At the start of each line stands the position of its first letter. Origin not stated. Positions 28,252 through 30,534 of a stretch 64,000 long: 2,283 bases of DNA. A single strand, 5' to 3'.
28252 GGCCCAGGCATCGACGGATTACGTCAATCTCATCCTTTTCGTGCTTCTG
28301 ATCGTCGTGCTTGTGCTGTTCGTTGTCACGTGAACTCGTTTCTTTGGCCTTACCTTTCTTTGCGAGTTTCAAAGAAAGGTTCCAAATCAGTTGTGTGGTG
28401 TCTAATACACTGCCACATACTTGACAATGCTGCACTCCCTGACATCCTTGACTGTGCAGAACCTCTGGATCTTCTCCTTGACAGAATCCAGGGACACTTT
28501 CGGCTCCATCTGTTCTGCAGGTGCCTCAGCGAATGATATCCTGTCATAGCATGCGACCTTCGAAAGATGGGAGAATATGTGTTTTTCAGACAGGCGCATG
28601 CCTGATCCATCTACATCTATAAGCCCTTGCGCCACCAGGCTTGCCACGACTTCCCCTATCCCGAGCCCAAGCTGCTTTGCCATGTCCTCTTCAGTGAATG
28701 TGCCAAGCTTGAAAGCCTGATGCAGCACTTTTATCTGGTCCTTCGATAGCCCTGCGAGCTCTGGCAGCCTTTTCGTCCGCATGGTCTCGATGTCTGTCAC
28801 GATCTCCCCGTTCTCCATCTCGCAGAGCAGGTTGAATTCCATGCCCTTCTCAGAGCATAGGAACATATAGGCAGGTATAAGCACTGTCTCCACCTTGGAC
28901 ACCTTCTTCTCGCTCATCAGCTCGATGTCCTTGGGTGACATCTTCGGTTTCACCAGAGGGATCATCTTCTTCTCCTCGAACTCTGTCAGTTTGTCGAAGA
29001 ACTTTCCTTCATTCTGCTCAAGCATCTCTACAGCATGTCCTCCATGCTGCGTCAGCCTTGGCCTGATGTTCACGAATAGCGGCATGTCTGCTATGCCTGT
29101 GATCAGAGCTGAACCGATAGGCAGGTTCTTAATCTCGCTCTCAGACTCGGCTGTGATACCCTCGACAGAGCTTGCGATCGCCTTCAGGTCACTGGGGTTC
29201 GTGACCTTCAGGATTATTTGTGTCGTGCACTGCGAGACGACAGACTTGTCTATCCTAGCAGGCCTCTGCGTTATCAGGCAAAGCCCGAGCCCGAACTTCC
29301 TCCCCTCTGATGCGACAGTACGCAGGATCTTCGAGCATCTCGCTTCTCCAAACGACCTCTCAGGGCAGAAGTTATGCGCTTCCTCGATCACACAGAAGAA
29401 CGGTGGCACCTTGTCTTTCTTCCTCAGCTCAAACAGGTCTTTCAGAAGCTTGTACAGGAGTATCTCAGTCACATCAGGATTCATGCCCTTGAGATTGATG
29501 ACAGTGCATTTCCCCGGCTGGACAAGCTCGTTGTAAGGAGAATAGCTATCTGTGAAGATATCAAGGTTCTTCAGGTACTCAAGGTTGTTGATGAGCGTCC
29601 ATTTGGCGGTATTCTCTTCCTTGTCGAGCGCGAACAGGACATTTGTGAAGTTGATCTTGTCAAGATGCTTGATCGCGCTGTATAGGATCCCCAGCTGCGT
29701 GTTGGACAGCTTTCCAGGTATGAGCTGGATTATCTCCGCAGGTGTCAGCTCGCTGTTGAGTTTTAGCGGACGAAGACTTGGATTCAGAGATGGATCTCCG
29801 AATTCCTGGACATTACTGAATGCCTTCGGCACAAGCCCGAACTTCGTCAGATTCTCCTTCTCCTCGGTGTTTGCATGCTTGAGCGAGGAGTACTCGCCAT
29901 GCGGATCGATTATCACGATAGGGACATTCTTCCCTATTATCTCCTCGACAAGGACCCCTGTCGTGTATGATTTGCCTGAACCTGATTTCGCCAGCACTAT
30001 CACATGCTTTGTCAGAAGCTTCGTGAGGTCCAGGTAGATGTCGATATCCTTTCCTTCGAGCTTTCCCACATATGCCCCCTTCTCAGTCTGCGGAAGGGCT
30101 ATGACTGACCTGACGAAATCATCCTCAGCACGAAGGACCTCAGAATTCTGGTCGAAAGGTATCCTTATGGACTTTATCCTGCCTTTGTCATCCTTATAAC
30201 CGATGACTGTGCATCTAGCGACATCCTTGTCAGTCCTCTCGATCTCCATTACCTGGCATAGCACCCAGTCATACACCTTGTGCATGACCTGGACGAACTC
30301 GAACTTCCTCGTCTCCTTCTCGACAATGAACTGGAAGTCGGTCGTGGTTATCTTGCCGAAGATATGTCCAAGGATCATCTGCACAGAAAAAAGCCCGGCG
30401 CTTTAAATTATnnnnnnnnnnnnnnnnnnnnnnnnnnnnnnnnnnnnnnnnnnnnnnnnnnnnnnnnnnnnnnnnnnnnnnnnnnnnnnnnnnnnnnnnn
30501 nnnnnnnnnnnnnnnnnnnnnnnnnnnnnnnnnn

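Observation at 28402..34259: HerA-like ATPase tightly paired with a 610-aa unknown protein, next to an RSH-like HD-domain protein: candidate uncharacterised (defence-like?) module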

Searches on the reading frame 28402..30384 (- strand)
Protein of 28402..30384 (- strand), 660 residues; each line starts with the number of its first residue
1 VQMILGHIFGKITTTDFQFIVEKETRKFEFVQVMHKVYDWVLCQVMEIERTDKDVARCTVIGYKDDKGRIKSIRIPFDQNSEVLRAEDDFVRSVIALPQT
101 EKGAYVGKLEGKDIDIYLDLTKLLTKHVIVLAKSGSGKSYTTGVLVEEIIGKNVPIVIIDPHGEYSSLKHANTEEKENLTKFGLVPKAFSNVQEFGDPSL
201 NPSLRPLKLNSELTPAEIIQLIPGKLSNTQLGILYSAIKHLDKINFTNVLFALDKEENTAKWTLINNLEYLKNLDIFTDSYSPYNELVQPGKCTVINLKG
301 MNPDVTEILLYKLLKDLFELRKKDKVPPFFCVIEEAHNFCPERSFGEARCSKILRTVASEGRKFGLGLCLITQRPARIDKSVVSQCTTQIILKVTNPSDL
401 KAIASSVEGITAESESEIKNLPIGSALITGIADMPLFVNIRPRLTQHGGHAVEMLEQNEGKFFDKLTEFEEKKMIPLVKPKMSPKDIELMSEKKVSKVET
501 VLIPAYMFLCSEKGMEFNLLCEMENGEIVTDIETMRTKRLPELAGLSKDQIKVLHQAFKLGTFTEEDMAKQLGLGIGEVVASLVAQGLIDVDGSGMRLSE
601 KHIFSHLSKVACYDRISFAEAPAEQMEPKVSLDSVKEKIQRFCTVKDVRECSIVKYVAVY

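Call 3: search_protein_families(library=pfam, proteins=[window:28402-30384:-], max_evalue=0.01)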
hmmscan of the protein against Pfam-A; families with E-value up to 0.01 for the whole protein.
window:28402-30384:- (660 aa): 5 families
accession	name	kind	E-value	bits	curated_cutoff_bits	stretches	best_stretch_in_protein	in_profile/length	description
PF01935.23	DUF87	-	3.4e-32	112.8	23.2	1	105-316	2-219/220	Helicase HerA, central domain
PF05872.18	HerA_C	-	7e-06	25.4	22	1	309-431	236-364/502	Helicase HerA-like C-terminal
PF02534.20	T4SS-DNA_transf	-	0.0023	17.3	20.1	1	102-166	30-83/468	Type IV secretory system Conjugative DNA transfer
PF12846.13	AAA_10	-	0.0032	17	27.5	0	126-172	22-68/362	AAA-like domain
PF05707.18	Zot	-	0.0074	16.2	20.3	0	329-386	83-139/197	Zonular occludens toxin (Zot)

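Call 4: search_protein_families(library=padloc, proteins=[window:28402-30384:-], max_evalue=0.1)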
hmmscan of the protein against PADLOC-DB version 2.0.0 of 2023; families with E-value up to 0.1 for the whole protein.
window:28402-30384:- (660 aa): 17 families
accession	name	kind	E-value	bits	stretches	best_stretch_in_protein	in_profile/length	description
PDLC04105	HerA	-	8.2e-41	138.2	2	291-441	379-536/576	-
PDLC02185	HerA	-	1.8e-31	107.6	2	293-440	408-561/585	-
PDLC04103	HerA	-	4.6e-30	102.5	2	305-441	415-557/579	-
PDLC04100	HerA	-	1.3e-28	98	2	293-438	402-553/580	-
PDLC04102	HerA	-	1.5e-28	97.5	2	285-441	459-620/654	-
PDLC04098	HerA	-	1.5e-25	87.9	2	289-441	482-647/686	-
PDLC04140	mad8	-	2.2e-25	87.8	1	115-454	19-313/314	mads_8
PDLC04097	HerA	-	2.2e-25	87.3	2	292-443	433-595/618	-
PDLC01055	HerA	-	2.7e-25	87.2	2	284-443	375-527/532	Type III coevolved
PDLC04106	HerA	-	1.2e-22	78.2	2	325-439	508-627/667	-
PDLC02188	HerA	-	1.6e-21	74.8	2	327-441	427-543/578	-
PDLC04104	HerA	-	2.5e-14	50.8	1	310-432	202-327/379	-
PDLC02684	DndH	-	1.7e-10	37.1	2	263-374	1523-1637/1715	DndH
PDLC04101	HerA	-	3.2e-09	34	1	103-171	145-215/400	-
PDLC02685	DndH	-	1.6e-08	30.8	1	121-378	1330-1604/1678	DndH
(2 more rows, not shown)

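Call 5: search_protein_families(library=ncbifam, proteins=[window:28402-30384:-], max_evalue=0.1)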
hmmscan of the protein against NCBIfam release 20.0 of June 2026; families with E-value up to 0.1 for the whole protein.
window:28402-30384:- (660 aa): 13 families
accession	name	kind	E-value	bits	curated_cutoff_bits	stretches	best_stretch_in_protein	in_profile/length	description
NF040819.1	helicase_HerA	equivalog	1.2e-39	136.2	970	2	328-457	403-534/561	DNA double-strand break repair helicase HerA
NF040937.1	HerA_Thermprot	equivalog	9.5e-36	123.2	800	1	76-452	96-473/487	DNA double-strand break repair helicase HerA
NF042943.1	HerA_antiphage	equivalog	1.2e-29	103.3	800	2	293-436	396-545/566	anti-phage-associated helicase HerA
NF053655.1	CedD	equivalog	2.8e-24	85.7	600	2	307-429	401-513/527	DNA-translocating ATPase CedD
NF042944.1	HerA_antiphage_2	equivalog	2.6e-22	79.3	850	2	322-441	422-543/576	anti-phage-associated helicase HerA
NF033849.1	ser_rich_anae_1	subfamily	1.3e-08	32.7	650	1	322-406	1012-1102/1163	serine-rich protein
NF045975.1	VirB4_plasma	equivalog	7.3e-07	27.3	590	1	127-170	517-560/894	Mbov_0397 family ICE element conjugal transfer ATPase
NF045971.1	conju_CD1110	equivalog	7.1e-06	24.6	325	1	101-171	391-462/752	VirB4-like conjugal transfer ATPase, CD1110 family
NF041017.1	DNA_import_CedB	equivalog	2.4e-05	23.2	700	1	100-374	250-515/590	DNA import protein CedB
TIGR02746.1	TraC-F-type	equivalog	2.9e-05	22.2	567.05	1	285-374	595-684/800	type IV secretion system protein TraC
TIGR03928.1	T7_EssCb_Firm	equivalog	0.00031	18.5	778.4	1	318-504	905-1078/1296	type VII secretion protein EssC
TIGR03743.1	SXT_TraD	subfamily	0.0029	16.1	366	1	107-173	158-223/636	conjugative transfer system coupling protein TraD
TIGR03754.1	conj_TOL_TraD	equivalog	0.054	12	647.55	1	81-176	138-231/643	type IV conjugative transfer system coupling protein TraD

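Call 38: find_related_loci(query=window:28402-30384:-, collection=genome_contigs, flank=10000)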
Query window:28402-30384:- (660 aa) in genome_contigs; peptide patterns used: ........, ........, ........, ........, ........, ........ (x = any residue, [..] = any of these).
238 stretches matched a pattern; 183 encode a relative of the query (tblastn E <= 1e-3); the best 80 are kept; 80 distinct loci.
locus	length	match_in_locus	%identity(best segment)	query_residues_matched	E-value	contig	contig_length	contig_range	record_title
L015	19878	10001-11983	64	3-660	0e+0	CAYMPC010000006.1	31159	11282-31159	MAG TPA_asm: uncultured Methanosarcinales archaeon isolate SRP319275_co4_76 genome assembly, contig: NODE_787_length_311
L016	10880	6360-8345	68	1-660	0e+0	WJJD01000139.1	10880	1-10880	MAG: Candidatus Woesearchaeota archaeon isolate Bin_274 k141_3224233, whole genome shotgun sequence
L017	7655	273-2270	53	3-659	0e+0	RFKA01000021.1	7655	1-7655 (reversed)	MAG: Candidatus Woesearchaeota archaeon isolate J116 k99_127490, whole genome shotgun sequence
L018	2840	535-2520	54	3-660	0e+0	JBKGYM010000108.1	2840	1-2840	MAG: Candidatus Woesearchaeota archaeon isolate C1M08_50 NODE_31502_length_2840_cov_2.330700, whole genome shotgun seque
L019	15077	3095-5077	54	3-659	0e+0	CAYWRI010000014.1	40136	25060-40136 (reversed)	MAG TPA_asm: uncultured Methanosarcinales archaeon isolate SRP191223_co1_361 genome assembly, contig: NODE_677_length_40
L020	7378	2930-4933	53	1-660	0e+0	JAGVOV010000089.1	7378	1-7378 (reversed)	MAG: archaeon isolate DeMMO3_37 c_000000004115, whole genome shotgun sequence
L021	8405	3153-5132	54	3-657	0e+0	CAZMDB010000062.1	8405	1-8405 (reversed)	MAG TPA_asm: uncultured Methanosarcinales archaeon isolate SRP252850_co1_224 genome assembly, contig: NODE_16178_length_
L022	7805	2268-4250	50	1-656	0e+0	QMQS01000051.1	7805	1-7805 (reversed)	MAG: Candidatus Woesearchaeota archaeon isolate B29_G15 B29_Guay15_scaffold_03192, whole genome shotgun sequence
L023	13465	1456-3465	51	3-656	0e+0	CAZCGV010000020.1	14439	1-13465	MAG TPA_asm: uncultured Methanosarcinales archaeon isolate binchicken_co42_508 genome assembly, contig: NODE_6164_length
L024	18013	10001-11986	50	1-656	0e+0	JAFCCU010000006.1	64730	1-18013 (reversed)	Candidatus Woesearchaeota archaeon isolate AB_69_Bin_160 AB_69_Bin_160_scaffold_190, whole genome shotgun sequence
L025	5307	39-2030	51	1-656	0e+0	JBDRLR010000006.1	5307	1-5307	MAG: Nanoarchaeota archaeon isolate MEGAHIT-group-1.787 k141_6193138, whole genome shotgun sequence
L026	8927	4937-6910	51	3-656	0e+0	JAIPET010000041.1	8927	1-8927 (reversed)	MAG: Candidatus Woesearchaeota archaeon isolate Tobar13m-G34 Tobar13m-20mill-C1032, whole genome shotgun sequence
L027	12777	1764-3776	49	3-659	0e+0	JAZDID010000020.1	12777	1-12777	MAG: Nanoarchaeota archaeon isolate MEGAHIT-group-0.384 k141_9723937, whole genome shotgun sequence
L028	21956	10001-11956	49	3-656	0e+0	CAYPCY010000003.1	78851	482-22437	MAG TPA_asm: uncultured Methanosarcinales archaeon isolate SRP200020_co5_153 genome assembly, contig: NODE_428_length_78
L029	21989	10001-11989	50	1-659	0e+0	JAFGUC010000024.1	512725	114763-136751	MAG: Candidatus Woesearchaeota archaeon isolate ZodW_maxbin.125 k87_5199533, whole genome shotgun sequence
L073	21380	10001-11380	43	1-452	5e-120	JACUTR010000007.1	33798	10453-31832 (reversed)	MAG: Methanophagales archaeon isolate Kmv05 NODE_566_length_33798_cov_9.105296, whole genome shotgun sequence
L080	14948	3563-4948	42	1-454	2e-118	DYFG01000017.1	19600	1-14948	MAG TPA_asm: Nitrosotalea sp. isolate BE2011_44_29 Afr_mines_BE2011_825_length_19600_cov_12_048708, whole genome shotgun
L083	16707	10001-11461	42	1-473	8e-118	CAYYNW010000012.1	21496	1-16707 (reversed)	MAG TPA_asm: uncultured Halobacteria archaeon isolate SRP098346_co1_161 genome assembly, contig: NODE_2252_length_21496_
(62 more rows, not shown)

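Call 43: search_protein_families(library=pfam, proteins=[L015:8952-9887:-, L015:7564-8544:-, L015:5799-7562:-, L015:11976-12902:+, L015:12950-13714:+, L016:5019-6224:-, L016:3987-4913:-, L016:9458-10573:-, L016:2968-3981:+], max_evalue=0.01)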
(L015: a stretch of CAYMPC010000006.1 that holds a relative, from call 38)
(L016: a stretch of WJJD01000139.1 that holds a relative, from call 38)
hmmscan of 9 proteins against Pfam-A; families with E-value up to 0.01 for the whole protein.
L015:8952-9887:- (311 aa): 7 families
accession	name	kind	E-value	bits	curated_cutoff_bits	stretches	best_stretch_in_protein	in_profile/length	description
PF16363.11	GDP_Man_Dehyd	-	3.6e-57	194.8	27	1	4-302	1-332/332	GDP-mannose 4,6 dehydratase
PF01370.27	Epimerase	-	9.4e-57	192.6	20.9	1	4-236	2-233/240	NAD dependent epimerase/dehydratase family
PF07993.18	NAD_binding_4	-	1.1e-12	48.1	20.1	1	63-177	84-208/258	Male sterility protein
PF02719.21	Polysacc_synt_2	-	3.9e-12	46.4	20.2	2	4-118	2-129/293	Polysaccharide biosynthesis protein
PF01073.25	3Beta_HSD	-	1e-11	44.8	22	1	4-220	1-221/280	3-beta hydroxysteroid dehydrogenase/isomerase family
PF04321.23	RmlD_sub_bind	-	1.1e-08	35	27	1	1-263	1-238/287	RmlD substrate binding domain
PF00106.31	adh_short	-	0.00028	20.9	26.6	1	4-57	4-58/195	short chain dehydrogenase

L015:7564-8544:- (326 aa): 2 families
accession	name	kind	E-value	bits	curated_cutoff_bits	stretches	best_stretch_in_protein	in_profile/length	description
PF00185.30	OTCace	-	1.7e-56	191.1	29.4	1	163-320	1-156/157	Aspartate/ornithine carbamoyltransferase, Asp/Orn binding domain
PF02729.26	OTCace_N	-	1.5e-42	145.6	29.9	1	19-157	1-148/148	Aspartate/ornithine carbamoyltransferase, carbamoyl-P binding domain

L015:5799-7562:- (587 aa): 3 families
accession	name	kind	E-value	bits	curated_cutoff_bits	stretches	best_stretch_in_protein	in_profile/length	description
PF02543.21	Carbam_trans_N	-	4.3e-74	250.4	24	1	3-343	2-346/346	Carbamoyltransferase N-terminus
PF16861.10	Carbam_trans_C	-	7.3e-70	234.4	27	1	397-570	1-170/170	Carbamoyltransferase C-terminus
PF00814.31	TsaD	-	0.00035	20.8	24.8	1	258-317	190-237/264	tRNA N6-adenosine threonylcarbamoyltransferase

L015:11976-12902:+ (308 aa): 3 families
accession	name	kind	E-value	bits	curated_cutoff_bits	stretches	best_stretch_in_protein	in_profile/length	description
PF00733.27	Asn_synthase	-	4.2e-32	112.6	21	2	49-191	2-144/354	Asparagine synthase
PF24167.1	DUF7411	-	7.1e-06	26.2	28.7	1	67-133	4-69/194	Family of unknown function (DUF7411)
PF02540.23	NAD_synthase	-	0.0016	18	21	1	49-134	5-91/242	NAD synthase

L015:12950-13714:+ (254 aa): 0 families

L016:5019-6224:- (401 aa): 2 families
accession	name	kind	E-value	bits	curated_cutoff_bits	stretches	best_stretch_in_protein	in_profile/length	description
PF01663.27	Phosphodiest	-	2e-28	100.4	23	1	65-387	2-340/342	Type I phosphodiesterase / nucleotide pyrophosphatase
PF01676.23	Metalloenzyme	-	6.5e-05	23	24.3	1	207-280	137-208/252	Metalloenzyme superfamily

L016:3987-4913:- (308 aa): 1 family
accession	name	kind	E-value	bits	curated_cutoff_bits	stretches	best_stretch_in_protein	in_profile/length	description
PF06550.16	SPP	-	2.6e-19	70.2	23.9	1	50-305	21-277/283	Signal-peptide peptidase, presenilin aspartyl protease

L016:9458-10573:- (371 aa): 2 families
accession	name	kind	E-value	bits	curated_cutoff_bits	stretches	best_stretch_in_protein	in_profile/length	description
PF05833.16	NFACT_N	-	4e-50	171.4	31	1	15-354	6-367/456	NFACT N-terminal and middle domains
PF00416.27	Ribosomal_S13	-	0.00037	21.3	31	1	178-244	9-77/128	Ribosomal protein S13/S18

L016:2968-3981:+ (337 aa): 1 family
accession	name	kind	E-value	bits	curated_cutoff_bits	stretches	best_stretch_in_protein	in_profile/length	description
PF00723.27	Glyco_hydro_15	-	1.4e-15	57.6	22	1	3-186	4-193/427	Glycosyl hydrolases family 15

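Call 69: search_protein_families(library=pfam, proteins=[L073:11448-12863:+, L083:11610-12917:+, L073:8817-9539:+, L023:4574-5146:+, L080:5373-6695:+], max_evalue=0.01)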
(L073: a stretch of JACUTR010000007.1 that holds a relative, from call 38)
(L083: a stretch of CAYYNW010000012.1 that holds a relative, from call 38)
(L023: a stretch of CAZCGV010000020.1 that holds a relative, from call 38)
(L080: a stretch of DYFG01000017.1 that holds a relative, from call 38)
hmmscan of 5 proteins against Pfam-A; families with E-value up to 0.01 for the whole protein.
L073:11448-12863:+ (472 aa): 3 families
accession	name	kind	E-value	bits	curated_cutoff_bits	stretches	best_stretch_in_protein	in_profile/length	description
PF00152.25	tRNA-synt_2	-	4.2e-89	299.1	25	1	161-466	3-307/308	tRNA synthetases class II (D, K and N)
PF01336.31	tRNA_anti-codon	-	4.2e-15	55.9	27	1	62-141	1-75/75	OB-fold nucleic acid binding domain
PF01409.25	tRNA-synt_2d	-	7.4e-05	22.8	19.8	1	435-461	210-236/246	tRNA synthetases class II core domain (F)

L083:11610-12917:+ (436 aa): 3 families
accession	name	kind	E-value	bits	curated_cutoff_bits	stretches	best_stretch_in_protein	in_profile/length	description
PF00152.25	tRNA-synt_2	-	3e-90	302.8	25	1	125-430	3-307/308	tRNA synthetases class II (D, K and N)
PF01336.31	tRNA_anti-codon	-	2.8e-18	66.1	27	1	26-105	1-75/75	OB-fold nucleic acid binding domain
PF01409.25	tRNA-synt_2d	-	0.00075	19.5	19.8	0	402-424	213-235/246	tRNA synthetases class II core domain (F)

L073:8817-9539:+ (241 aa): 1 family
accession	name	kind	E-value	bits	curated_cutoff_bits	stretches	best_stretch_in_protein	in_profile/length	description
PF01300.24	Sua5_yciO_yrdC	-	8.5e-50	169.1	25.1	1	27-188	1-169/178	Telomere recombination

L023:4574-5146:+ (191 aa): 2 families
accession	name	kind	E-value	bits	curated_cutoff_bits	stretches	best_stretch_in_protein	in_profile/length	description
PF00924.24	MS_channel_2nd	-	8.6e-09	35.8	20.2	1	124-185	1-62/68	Mechanosensitive ion channel, beta-domain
PF05552.17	MS_channel_1st_1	-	0.00033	20.9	22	1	26-57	13-44/50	Mechanosensitive ion channel, conserved TM helix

L080:5373-6695:+ (441 aa): 3 families
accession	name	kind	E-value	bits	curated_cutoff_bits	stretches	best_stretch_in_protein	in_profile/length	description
PF00152.25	tRNA-synt_2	-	8.5e-90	301.4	25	1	130-435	3-307/308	tRNA synthetases class II (D, K and N)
PF01336.31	tRNA_anti-codon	-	7.3e-15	55.1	27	1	31-110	1-75/75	OB-fold nucleic acid binding domain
PF01409.25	tRNA-synt_2d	-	0.00014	21.9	19.8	1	407-430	213-236/246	tRNA synthetases class II core domain (F)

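Call 81: search_solved_structures(query=window:28402-30384:-, max_evalue=0.001, show_alignments=0)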
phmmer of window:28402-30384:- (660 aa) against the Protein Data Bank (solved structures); distinct sequences matched with E-value up to 0.001: 10.
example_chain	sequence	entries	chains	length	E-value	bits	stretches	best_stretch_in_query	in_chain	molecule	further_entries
9x1l_A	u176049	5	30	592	4.5e-34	121.5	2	326-473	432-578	DNA helicase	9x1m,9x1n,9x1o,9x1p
4d2i_A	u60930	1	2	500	7.6e-32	114.1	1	82-440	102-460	HERA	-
9c1m_M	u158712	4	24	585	7.8e-22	81.1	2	293-432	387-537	ATP-binding protein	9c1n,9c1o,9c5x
8j4u_M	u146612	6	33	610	6.9e-19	71.3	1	294-441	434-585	Nucleoside triphosphate hydrolase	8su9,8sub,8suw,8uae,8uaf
8wiv_A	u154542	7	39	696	2.9e-18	69.3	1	293-432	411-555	Helicase HerA central domain-containing protein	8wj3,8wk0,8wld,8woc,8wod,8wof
8yho_A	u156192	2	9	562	5.5e-18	68.3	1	254-440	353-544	DUF87 domain-containing protein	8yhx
8xau_A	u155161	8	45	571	3.1e-17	65.8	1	324-441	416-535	ATP-binding protein | HerA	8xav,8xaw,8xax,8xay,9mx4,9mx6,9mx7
8ziq_M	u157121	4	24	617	2e-16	63.2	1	328-437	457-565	HerA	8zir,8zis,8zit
8wet_A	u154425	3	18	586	2.1e-07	33.4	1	291-447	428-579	TdpA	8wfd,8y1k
11kk_A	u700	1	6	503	0.00047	22.3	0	311-429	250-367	HerA like helicase YjgR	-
